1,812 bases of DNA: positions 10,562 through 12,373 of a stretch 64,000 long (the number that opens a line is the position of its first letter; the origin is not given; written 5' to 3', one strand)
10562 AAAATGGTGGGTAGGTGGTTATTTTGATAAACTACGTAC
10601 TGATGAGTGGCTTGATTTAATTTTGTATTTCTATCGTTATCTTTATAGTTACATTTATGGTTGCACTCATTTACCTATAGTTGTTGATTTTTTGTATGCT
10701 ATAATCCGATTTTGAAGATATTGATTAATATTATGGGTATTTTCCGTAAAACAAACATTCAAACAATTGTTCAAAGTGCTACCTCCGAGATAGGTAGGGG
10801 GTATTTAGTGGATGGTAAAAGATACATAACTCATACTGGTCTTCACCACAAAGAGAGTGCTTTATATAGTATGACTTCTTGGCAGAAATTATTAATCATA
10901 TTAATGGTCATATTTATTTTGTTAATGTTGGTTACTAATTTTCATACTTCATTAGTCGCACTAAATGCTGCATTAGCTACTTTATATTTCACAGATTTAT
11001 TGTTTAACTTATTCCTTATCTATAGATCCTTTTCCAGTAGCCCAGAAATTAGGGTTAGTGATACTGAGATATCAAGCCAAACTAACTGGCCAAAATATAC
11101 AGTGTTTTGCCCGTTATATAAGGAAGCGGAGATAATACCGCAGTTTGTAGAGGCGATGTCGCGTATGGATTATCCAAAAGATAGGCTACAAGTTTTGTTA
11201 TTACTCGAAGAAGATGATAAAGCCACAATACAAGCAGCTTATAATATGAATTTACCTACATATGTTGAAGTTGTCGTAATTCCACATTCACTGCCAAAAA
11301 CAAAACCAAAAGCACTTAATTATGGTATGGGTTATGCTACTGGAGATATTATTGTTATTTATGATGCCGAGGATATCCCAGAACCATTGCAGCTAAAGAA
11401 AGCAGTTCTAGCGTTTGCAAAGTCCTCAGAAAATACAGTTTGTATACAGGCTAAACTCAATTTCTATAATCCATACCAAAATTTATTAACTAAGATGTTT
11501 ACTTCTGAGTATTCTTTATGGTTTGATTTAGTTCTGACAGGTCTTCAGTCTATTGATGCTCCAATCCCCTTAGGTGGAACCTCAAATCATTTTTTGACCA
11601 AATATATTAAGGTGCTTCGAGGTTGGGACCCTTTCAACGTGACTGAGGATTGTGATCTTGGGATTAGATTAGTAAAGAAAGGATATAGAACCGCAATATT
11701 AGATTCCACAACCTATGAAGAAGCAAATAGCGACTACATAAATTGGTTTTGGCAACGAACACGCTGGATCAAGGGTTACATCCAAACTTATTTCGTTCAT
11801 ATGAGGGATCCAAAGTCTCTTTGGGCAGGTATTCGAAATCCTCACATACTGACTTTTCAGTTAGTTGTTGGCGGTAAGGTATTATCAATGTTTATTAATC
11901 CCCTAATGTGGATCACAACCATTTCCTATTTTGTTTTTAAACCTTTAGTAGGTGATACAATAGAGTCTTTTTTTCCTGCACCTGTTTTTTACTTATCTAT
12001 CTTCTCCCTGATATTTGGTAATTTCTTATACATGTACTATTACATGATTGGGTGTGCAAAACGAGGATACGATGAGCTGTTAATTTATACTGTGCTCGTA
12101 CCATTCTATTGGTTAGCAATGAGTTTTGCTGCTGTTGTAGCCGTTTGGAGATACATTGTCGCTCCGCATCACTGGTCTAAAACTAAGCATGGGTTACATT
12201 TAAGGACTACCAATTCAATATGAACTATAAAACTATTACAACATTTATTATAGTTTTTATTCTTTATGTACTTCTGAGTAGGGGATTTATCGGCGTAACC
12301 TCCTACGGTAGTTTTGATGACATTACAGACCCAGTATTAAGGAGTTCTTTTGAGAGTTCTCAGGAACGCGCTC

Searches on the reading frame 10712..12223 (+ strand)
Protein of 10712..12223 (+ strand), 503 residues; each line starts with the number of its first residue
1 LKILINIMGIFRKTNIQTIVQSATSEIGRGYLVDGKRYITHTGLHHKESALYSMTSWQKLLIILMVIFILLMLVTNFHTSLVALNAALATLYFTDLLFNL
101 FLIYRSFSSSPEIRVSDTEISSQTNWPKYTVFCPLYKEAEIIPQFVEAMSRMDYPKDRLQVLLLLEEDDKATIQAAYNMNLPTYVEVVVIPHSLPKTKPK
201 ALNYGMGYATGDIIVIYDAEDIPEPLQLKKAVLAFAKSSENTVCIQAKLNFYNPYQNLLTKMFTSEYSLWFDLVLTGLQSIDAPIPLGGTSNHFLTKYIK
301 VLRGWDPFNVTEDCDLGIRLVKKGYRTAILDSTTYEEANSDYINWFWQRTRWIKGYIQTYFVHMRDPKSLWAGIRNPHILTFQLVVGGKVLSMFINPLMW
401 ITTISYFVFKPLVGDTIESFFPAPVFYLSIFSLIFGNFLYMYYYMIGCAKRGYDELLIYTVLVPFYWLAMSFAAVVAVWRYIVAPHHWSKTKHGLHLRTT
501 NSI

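Call 63: search_protein_families(library=pfam, proteins=[window:10712-12223:+], max_evalue=0.00001)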
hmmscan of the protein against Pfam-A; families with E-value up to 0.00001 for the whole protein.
window:10712-12223:+ (503 aa): 3 families
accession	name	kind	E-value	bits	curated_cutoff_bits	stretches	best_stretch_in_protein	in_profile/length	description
PF13641.12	Glyco_tranf_2_3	-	2.9e-22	80.3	27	1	127-355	1-230/230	Glycosyltransferase like family 2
PF13632.12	Glyco_trans_2_3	-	1.7e-18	67.6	27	1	213-409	1-188/198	Glycosyl transferase family group 2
PF00535.33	Glycos_transf_2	-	1.7e-09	38.3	23.3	1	131-263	2-131/168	Glycosyl transferase family 2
